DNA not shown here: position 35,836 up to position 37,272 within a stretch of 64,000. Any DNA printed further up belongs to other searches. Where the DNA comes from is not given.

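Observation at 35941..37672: Type II R-M pair with a leaderless, operator-like MTase promoter and an HTH-bearing methyltransferase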

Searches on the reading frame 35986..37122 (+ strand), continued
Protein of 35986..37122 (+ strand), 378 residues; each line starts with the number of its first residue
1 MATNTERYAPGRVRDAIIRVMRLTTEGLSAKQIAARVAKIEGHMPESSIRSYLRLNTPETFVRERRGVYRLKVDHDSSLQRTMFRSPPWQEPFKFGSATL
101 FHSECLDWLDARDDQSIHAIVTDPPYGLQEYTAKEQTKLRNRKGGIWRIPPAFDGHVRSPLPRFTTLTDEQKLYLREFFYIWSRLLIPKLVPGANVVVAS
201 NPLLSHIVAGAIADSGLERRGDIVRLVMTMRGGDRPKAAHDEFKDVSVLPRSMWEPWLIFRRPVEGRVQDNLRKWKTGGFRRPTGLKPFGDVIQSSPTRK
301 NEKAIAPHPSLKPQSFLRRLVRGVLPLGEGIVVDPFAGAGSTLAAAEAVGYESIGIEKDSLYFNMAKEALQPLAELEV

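Call 42: get_annotated_region(hit=H20, flank=2500)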
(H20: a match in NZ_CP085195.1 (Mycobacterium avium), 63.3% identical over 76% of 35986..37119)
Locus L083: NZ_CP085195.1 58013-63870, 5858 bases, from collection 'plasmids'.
description: Mycobacterium avium subsp. hominissuis strain OCU863_P4-4s plasmid pP4-4a, complete sequence
organism: Mycobacterium avium (NCBI taxid 439334)
taxonomy: Bacteria; Actinomycetota; Actinomycetes; Mycobacteriales; Mycobacteriaceae; Mycobacterium; Mycobacterium avium
host: -; source: -; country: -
typing (MOB-suite, as given by PLSDB): mobilizable; relaxase MOBF
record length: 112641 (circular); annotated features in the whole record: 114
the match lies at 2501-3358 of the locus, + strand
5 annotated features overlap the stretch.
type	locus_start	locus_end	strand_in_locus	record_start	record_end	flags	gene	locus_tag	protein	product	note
CDS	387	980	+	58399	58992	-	-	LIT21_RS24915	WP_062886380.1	IS607 family transposase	-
CDS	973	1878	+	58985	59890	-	-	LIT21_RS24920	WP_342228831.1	helix-turn-helix domain-containing protein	-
CDS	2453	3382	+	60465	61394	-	-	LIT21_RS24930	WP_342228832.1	site-specific DNA-methyltransferase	GO:0009307 - DNA restriction-modification system [Evidence IEA]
CDS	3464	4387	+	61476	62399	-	-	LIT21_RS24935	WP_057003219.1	hypothetical protein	-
CDS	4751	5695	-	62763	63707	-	-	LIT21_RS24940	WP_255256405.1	tyrosine-type recombinase/integrase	GO:0015074 - DNA integration [Evidence IEA]; GO:0006310 - DNA recombination [Evidence IEA]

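Call 43: get_annotated_region(hit=H21, flank=2500)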
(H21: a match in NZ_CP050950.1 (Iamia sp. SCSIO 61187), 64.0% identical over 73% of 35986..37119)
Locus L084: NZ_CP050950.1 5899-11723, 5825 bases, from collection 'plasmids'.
description: Iamia sp. SCSIO 61187 plasmid unnamed2, complete sequence
organism: Iamia sp. SCSIO 61187 (NCBI taxid 2722752)
taxonomy: Bacteria; Actinomycetota; Acidimicrobiia; Acidimicrobiales; Iamiaceae; Iamia; Iamia sp. SCSIO 61187
host: -; source: whole organism,ocean sediment; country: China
typing (MOB-suite, as given by PLSDB): non-mobilizable
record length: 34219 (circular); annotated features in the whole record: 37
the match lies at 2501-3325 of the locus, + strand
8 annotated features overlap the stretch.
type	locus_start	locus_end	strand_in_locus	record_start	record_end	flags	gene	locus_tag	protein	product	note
CDS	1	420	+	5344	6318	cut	-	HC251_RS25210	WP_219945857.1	zeta toxin family protein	-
CDS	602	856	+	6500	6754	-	-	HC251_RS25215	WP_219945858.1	hypothetical protein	-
CDS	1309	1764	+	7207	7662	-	-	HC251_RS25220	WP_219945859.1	hypothetical protein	-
CDS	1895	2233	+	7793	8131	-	-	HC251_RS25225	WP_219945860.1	transposase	-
CDS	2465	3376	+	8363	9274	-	-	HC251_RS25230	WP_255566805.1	DNA methyltransferase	GO:0006306 - DNA methylation [Evidence IEA]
CDS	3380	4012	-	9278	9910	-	-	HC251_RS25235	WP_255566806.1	hypothetical protein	-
CDS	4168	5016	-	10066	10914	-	-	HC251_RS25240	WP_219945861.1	class I SAM-dependent methyltransferase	-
CDS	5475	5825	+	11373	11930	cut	-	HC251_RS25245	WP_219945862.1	recombinase family protein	GO:0006310 - DNA recombination [Evidence IEA]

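Call 44: get_annotated_region(hit=H22, flank=2500)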
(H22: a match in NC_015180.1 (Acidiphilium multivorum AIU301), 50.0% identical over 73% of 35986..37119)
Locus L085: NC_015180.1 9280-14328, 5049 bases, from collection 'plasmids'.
description: Acidiphilium multivorum AIU301 plasmid pACMV5, complete sequence
organism: Acidiphilium multivorum AIU301 (NCBI taxid 926570)
taxonomy: Bacteria; Pseudomonadota; Alphaproteobacteria; Rhodospirillales; Acetobacteraceae; Acidiphilium; Acidiphilium multivorum; Acidiphilium multivorum AIU301
host: -; source: -; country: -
typing (MOB-suite, as given by PLSDB): mobilizable; replicon rep_cluster_335; relaxase MOBP
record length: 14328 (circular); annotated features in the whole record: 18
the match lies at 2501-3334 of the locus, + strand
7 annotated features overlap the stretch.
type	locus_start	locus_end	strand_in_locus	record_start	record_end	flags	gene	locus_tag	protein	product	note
CDS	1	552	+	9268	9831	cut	-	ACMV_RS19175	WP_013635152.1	ImmA/IrrE family metallo-endopeptidase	-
CDS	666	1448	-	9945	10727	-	-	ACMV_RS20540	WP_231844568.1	HNH endonuclease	-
CDS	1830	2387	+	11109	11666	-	-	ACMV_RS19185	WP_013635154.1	recombinase family protein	GO:0006310 - DNA recombination [Evidence IEA]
CDS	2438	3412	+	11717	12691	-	-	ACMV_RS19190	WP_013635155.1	DNA methyltransferase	GO:0006306 - DNA methylation [Evidence IEA]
CDS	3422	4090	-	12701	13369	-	-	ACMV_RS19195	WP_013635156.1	hypothetical protein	-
CDS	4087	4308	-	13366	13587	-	-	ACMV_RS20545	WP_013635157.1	helix-turn-helix transcriptional regulator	-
CDS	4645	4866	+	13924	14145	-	-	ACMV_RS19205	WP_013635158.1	hypothetical protein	-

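Call 56: find_homologous_proteins(query=L085:2438-3409:+)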
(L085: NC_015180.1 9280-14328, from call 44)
Query L085:2438-3409:+ (324 aa): 8000 proteins with E <= 0.001 among 8000 candidates; the best 120 are listed.
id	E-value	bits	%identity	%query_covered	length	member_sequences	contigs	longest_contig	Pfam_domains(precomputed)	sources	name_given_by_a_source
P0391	4.0e-219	744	100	100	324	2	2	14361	PF01555.25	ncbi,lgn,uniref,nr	ncbi:putative DNA methyltransferase (plasmid) [Acidiphilium multivorum AIU301]|uniref:Methyltransfer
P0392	1.7e-211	719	97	100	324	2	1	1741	PF01555.25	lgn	-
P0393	2.1e-194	663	92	95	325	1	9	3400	PF01555.25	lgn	-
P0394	2.8e-182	623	84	100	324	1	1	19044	PF01555.25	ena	-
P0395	2.4e-180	617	83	95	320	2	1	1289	PF01555.25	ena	-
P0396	2.0e-177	607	83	95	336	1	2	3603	PF01555.25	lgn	-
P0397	1.9e-176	604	81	100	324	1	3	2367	PF01555.25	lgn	-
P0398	2.1e-176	604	80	100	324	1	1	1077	PF01555.25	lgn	-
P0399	2.2e-174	597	80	100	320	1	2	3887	PF01555.25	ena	-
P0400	2.9e-174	597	80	100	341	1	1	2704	PF01555.25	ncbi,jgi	jgi:site-specific DNA-methyltransferase (adenine-specific)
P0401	5.7e-174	596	82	95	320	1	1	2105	PF01555.25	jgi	jgi:site-specific DNA-methyltransferase (adenine-specific)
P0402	1.1e-172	592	81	96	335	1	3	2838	PF01555.25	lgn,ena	-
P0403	1.4e-172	591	79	98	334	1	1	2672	PF01555.25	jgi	jgi:site-specific DNA-methyltransferase (adenine-specific)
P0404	4.0e-172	590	92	86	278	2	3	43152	PF01555.25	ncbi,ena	-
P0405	7.7e-172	589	79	98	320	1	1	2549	PF01555.25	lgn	-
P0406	3.0e-171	587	78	99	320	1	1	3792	PF01555.25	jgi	jgi:site-specific DNA-methyltransferase (adenine-specific)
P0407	3.1e-171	587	80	95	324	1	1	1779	PF01555.25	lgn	-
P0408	3.2e-171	587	80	97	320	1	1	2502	PF01555.25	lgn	-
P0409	1.2e-169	582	79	99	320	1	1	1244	PF01555.25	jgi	jgi:site-specific DNA-methyltransferase (adenine-specific)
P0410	2.2e-169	581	78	98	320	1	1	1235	PF01555.25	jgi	-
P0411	5.8e-169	579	78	96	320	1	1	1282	PF01555.25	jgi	jgi:site-specific DNA-methyltransferase (adenine-specific)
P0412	6.9e-169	579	82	93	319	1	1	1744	PF01555.25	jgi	jgi:site-specific DNA-methyltransferase (adenine-specific)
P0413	8.5e-169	579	79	95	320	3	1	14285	PF01555.25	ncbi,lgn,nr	ncbi:MAG: site-specific DNA-methyltransferase [Desulfurellales bacterium]|nr:MAG: site-specific DNA-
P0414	8.7e-169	579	78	97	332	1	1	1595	PF01555.25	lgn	-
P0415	2.0e-168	578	80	95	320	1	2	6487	PF01555.25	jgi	jgi:site-specific DNA-methyltransferase (adenine-specific)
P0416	4.0e-168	577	77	99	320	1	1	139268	PF01555.25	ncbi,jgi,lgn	-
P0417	1.9e-167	574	76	99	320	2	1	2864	PF01555.25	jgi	jgi:site-specific DNA-methyltransferase (adenine-specific)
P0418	3.7e-167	573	81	95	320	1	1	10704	PF01555.25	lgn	-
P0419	4.0e-167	573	78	96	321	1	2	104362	PF01555.25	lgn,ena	-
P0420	6.9e-167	573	79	94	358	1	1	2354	PF01555.25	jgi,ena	jgi:site-specific DNA-methyltransferase (adenine-specific)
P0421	7.1e-167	573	78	95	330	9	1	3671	PF01555.25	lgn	-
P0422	1.6e-166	571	80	95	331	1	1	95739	PF01555.25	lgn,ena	-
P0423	5.5e-166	570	78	96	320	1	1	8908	PF01555.25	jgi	jgi:site-specific DNA-methyltransferase (adenine-specific)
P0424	9.7e-166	569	75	95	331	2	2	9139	PF01555.25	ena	-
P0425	2.4e-165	567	78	96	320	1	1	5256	PF01555.25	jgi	jgi:site-specific DNA-methyltransferase (adenine-specific)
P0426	2.6e-165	567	78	96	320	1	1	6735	PF01555.25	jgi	jgi:site-specific DNA-methyltransferase (adenine-specific)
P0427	1.1e-164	565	79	94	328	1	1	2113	PF01555.25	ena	-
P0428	1.4e-164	565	79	94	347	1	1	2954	PF01555.25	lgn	-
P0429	2.9e-164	564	80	96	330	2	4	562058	PF01555.25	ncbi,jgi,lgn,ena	-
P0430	6.8e-164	563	75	99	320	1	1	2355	PF01555.25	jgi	jgi:site-specific DNA-methyltransferase (adenine-specific)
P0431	1.2e-163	562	78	92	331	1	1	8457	PF01555.25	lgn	-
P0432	3.1e-162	557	79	92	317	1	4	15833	PF01555.25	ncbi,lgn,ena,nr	ncbi:MAG: DNA methyltransferase [Rhodospirillales bacterium]|nr:DNA methyltransferase [Rhodospirilla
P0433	9.5e-162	556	74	94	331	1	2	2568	PF01555.25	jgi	-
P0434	1.5e-161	555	75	99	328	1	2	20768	PF01555.25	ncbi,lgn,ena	-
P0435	2.2e-160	551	85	86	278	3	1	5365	PF01555.25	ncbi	ncbi:MAG: DNA methyltransferase [Acetobacteraceae bacterium]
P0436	7.6e-160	549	76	98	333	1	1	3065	PF01555.25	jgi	jgi:site-specific DNA-methyltransferase (adenine-specific)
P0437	1.6e-157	542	81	89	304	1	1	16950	PF01555.25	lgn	-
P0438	1.8e-157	542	77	91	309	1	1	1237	PF01555.25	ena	-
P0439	6.0e-156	537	74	95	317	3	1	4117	PF01555.25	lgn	-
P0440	1.2e-155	536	79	90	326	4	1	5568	PF01555.25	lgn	-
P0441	1.3e-155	536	72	96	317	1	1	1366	PF01555.25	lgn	-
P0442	2.2e-155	535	76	90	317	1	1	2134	PF01555.25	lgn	-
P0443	3.3e-155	534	78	90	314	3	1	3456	PF01555.25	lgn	-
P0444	1.2e-154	532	76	90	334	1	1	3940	PF01555.25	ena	-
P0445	1.4e-154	532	78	90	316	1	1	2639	PF01555.25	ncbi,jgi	-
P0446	7.5e-154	530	74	95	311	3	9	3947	PF01555.25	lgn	-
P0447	1.5e-153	529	76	90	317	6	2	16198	PF01555.25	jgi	jgi:site-specific DNA-methyltransferase (adenine-specific)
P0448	1.6e-153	529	75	94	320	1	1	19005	PF01555.25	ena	-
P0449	1.9e-153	528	75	91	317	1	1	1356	PF01555.25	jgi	jgi:site-specific DNA-methyltransferase (adenine-specific)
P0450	3.2e-153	528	76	89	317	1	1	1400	PF01555.25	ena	-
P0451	5.2e-153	527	73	95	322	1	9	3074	PF01555.25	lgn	-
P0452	7.8e-153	526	74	92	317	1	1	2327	PF01555.25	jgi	jgi:site-specific DNA-methyltransferase (adenine-specific)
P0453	8.2e-153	526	77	90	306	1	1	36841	PF01555.25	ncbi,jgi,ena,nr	ncbi:MAG: site-specific DNA-methyltransferase [Alphaproteobacteria bacterium]|nr:site-specific DNA-m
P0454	9.3e-153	526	77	90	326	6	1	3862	PF01555.25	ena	-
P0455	1.3e-152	526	74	92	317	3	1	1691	PF01555.25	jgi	-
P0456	1.6e-152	525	76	90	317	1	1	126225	PF01555.25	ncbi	-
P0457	1.8e-152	525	75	89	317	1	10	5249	PF01555.25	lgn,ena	-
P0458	2.1e-152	525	75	90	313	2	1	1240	PF01555.25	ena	-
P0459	4.1e-152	524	77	89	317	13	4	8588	PF01555.25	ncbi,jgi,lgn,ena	-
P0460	4.7e-152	524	75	90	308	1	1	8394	PF01555.25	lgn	-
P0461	5.8e-152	524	70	96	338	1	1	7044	PF01170.25,PF01555.25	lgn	-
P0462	6.2e-152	523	72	94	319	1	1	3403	PF01555.25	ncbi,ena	-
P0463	6.8e-152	523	77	89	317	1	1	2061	PF01555.25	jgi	-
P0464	8.8e-152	523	74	91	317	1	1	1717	PF01555.25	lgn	-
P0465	1.3e-151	522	72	95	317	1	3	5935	PF01555.25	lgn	-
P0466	3.4e-151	521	73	90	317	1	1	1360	PF01555.25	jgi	jgi:site-specific DNA-methyltransferase (adenine-specific)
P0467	5.3e-151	520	71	96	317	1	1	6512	PF01555.25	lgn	-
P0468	6.1e-151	520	73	90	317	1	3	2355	PF01555.25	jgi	jgi:site-specific DNA-methyltransferase (adenine-specific)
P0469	6.5e-151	520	73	90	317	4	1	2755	PF01555.25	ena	-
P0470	5.1e-150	517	73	93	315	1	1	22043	PF01555.25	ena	-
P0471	1.3e-149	516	70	97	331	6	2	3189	PF01170.25,PF01555.25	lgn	-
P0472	1.7e-149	515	73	91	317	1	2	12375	PF01555.25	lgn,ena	-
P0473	6.2e-149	514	71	95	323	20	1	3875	PF01170.25,PF01555.25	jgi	jgi:site-specific DNA-methyltransferase (adenine-specific)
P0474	6.4e-149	514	72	94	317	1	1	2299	PF01555.25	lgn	-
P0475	7.9e-149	513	78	86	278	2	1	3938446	PF01555.25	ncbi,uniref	ncbi:DNA methyltransferase [Nitrobacter sp. TKz-YC01]|uniref:DNA methyltransferase n=1 Tax=Nitrobact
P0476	1.4e-148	512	76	89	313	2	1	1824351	PF01555.25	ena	-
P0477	1.5e-148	512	71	97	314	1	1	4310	PF01170.25,PF01555.25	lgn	-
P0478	2.5e-148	512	71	97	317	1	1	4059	PF01555.25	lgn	-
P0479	2.6e-148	511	75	89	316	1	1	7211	PF01555.25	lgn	-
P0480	7.2e-148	510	70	96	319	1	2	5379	PF01555.25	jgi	-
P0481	8.2e-148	510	71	92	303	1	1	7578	PF01555.25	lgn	-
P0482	9.3e-148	510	72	94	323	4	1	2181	PF01170.25,PF01555.25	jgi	-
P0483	1.1e-147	509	75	89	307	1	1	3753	PF01555.25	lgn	-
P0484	4.4e-147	507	73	93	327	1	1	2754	PF01555.25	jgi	jgi:site-specific DNA-methyltransferase (adenine-specific)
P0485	4.6e-147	507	73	90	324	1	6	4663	PF01555.25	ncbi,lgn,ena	-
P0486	1.0e-146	506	74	90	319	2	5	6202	PF01555.25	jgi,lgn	jgi:site-specific DNA-methyltransferase (adenine-specific)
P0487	1.5e-146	506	71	93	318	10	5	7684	PF01555.25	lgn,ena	-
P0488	5.6e-146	504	71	96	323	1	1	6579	PF01555.25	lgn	-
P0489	1.9e-145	502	68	98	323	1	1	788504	PF01555.25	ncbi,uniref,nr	ncbi:DNA-methyltransferase [Microvirga yunnanensis]|uniref:DNA-methyltransferase n=1 Tax=Microvirga 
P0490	2.5e-145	502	73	91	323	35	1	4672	PF01170.25,PF01555.25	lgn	-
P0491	7.4e-145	500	71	92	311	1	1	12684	PF01555.25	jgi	jgi:site-specific DNA-methyltransferase (adenine-specific)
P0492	1.4e-144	499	68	97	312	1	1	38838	PF01555.25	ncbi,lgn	ncbi:MAG: DNA methyltransferase [Woeseia sp.]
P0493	4.7e-144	498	72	92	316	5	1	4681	PF01555.25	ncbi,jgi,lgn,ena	jgi:site-specific DNA-methyltransferase (adenine-specific)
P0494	8.1e-144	497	70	94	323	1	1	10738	PF01170.25,PF01555.25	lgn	-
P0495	9.1e-144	497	70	93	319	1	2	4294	PF01555.25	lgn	-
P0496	3.1e-143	495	69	94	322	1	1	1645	PF01555.25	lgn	-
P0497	3.3e-143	495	73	88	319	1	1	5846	PF01555.25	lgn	-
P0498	3.4e-143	495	70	95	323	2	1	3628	PF01555.25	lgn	-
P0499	4.2e-143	494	68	97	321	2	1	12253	PF01170.25,PF01555.25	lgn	-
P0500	4.3e-143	494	82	80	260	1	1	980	PF01555.25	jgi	jgi:site-specific DNA-methyltransferase (adenine-specific)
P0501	4.8e-143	494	68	97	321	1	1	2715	PF01555.25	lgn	-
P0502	7.7e-143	494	69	98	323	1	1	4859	PF01555.25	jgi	-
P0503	7.8e-143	494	69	96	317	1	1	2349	PF01555.25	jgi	jgi:site-specific DNA-methyltransferase (adenine-specific)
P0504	4.0e-142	491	69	96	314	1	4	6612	PF01555.25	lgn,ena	-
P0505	5.5e-142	491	69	94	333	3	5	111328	PF01555.25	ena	-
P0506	5.1e-141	488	68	97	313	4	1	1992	PF01555.25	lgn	-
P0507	1.4e-140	486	70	91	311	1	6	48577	PF01555.25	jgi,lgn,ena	jgi:site-specific DNA-methyltransferase (adenine-specific)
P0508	1.6e-140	486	70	92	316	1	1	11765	PF01555.25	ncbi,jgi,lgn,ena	jgi:site-specific DNA-methyltransferase (adenine-specific)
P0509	1.8e-140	486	69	91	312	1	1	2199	PF01555.25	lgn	-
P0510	2.1e-140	486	71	91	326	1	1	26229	PF01555.25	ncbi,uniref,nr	ncbi:DNA methyltransferase [Hyphomonas sp. ND6WE1B]|uniref:DNA-methyltransferase n=1 Tax=Hyphomonas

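Call 57: find_encoding_contigs(protein=P0416, flank=3000, max_places=1)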
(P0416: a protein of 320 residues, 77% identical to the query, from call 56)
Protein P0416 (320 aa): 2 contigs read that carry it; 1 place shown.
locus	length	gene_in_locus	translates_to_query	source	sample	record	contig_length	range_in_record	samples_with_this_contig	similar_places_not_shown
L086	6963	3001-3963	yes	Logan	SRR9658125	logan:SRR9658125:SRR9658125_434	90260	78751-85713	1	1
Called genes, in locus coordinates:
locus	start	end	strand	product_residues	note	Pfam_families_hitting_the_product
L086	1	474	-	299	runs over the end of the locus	PF13391:HNH_2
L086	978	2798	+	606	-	PF00589:Phage_integrase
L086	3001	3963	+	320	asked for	PF01555:N6_N4_Mtase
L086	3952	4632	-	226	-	-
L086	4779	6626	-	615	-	PF20172:DUF6538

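Call 58: find_encoding_contigs(protein=P0429, flank=3000, max_places=1)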
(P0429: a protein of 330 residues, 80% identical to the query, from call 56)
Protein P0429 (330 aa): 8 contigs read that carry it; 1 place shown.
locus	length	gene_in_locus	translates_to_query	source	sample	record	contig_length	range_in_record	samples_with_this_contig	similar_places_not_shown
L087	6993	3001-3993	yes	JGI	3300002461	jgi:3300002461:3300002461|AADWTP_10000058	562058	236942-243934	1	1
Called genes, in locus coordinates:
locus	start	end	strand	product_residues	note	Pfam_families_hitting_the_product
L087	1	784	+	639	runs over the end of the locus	PF00535:Glycos_transf_2, PF13641:Glyco_tranf_2_3, PF13632:Glyco_trans_2_3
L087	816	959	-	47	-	-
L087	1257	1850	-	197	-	PF00578:AhpC-TSA (faint), PF02630:SCO1-SenC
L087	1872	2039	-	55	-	-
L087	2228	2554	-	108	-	-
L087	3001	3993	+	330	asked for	PF01555:N6_N4_Mtase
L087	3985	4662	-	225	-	-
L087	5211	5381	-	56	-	-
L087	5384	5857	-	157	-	PF00436:SSB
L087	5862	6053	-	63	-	-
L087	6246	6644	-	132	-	-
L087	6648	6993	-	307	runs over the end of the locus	-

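Call 59: find_encoding_contigs(protein=P0489, flank=3000, max_places=1)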
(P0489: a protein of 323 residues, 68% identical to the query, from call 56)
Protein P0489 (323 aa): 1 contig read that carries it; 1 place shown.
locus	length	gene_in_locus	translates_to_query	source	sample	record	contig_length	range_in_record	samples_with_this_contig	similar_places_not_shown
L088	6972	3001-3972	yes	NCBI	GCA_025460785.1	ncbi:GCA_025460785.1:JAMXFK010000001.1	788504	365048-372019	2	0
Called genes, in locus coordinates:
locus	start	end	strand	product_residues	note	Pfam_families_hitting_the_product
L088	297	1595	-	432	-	PF00589:Phage_integrase (faint)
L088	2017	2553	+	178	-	-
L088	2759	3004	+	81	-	-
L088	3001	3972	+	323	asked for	PF01555:N6_N4_Mtase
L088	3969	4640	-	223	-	-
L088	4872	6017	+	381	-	-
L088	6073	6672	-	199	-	-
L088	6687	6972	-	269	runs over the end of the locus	-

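Call 60: find_encoding_contigs(protein=P0510, flank=3000, max_places=1)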
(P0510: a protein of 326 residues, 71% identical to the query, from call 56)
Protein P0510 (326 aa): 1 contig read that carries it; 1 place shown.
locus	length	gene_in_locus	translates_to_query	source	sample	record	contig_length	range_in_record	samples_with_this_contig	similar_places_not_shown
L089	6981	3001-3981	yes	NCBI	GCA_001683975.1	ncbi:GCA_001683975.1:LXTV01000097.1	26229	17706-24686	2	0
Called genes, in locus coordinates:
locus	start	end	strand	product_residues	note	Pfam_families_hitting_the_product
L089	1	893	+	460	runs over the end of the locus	PF03237:Terminase_6N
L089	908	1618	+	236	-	-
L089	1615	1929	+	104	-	-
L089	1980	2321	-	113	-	-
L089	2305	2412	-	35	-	-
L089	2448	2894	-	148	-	-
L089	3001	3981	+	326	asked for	PF01555:N6_N4_Mtase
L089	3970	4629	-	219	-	-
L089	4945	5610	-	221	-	PF00440:TetR_N (weak), PF16925:TetR_C_13 (faint)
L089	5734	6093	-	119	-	PF00072:Response_reg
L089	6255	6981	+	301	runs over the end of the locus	PF05013:FGase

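Call 62: find_encoding_contigs(protein=P0419, flank=3000, max_places=1)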
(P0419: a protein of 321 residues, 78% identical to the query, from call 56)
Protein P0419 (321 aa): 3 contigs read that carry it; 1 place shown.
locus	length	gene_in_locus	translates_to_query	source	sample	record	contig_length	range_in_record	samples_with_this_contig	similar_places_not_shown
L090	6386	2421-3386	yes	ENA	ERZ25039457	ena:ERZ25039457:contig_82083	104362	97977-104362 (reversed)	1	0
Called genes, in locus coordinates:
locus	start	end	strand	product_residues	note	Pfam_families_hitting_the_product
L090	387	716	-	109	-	-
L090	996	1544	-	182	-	PF02357:NusG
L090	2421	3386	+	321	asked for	PF01555:N6_N4_Mtase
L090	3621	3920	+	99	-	-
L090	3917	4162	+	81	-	PF24250:HVO_2718 (weak), PF13560:HTH_31, PF12844:HTH_19, PF01381:HTH_3 (weak)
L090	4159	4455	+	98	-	-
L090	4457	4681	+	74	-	-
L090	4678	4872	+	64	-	-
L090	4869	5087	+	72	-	-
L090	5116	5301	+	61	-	-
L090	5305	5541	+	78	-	-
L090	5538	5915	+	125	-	-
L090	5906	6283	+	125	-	-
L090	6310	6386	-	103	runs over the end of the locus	PF12637:TSCPD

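Call 63: find_encoding_contigs(protein=P0422, flank=3000, max_places=1)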
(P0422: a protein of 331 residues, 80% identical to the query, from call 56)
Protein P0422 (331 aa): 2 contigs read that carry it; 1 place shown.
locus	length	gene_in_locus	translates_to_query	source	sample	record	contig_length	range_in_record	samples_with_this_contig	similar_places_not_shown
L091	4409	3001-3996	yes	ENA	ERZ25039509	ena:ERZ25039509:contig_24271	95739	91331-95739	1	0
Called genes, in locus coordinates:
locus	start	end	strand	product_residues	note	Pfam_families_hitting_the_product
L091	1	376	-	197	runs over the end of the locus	PF01527:HTH_Tnp_1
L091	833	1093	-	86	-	-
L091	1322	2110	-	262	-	-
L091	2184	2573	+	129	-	-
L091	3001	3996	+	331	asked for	PF01555:N6_N4_Mtase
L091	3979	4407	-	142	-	?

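Call 64: find_encoding_contigs(protein=P0456, flank=3000, max_places=1)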
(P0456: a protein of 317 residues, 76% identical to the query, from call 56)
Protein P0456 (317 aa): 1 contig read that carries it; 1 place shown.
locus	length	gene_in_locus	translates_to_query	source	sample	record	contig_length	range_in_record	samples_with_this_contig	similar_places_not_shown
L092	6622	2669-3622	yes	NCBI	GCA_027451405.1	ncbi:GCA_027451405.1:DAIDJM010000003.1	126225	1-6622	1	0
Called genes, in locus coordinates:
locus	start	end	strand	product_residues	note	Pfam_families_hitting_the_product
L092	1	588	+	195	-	?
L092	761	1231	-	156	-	PF00903:Glyoxalase, PF18029:Glyoxalase_6 (weak)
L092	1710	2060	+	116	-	-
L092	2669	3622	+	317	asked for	PF01555:N6_N4_Mtase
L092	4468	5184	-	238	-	PF27123:CrtC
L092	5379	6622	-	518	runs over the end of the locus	PF00890:FAD_binding_2 (faint), PF01266:DAO, PF01593:Amino_oxidase, PF03486:HI0933_like (faint), PF07992:Pyr_redox_2 (faint), PF13450:NAD_binding_8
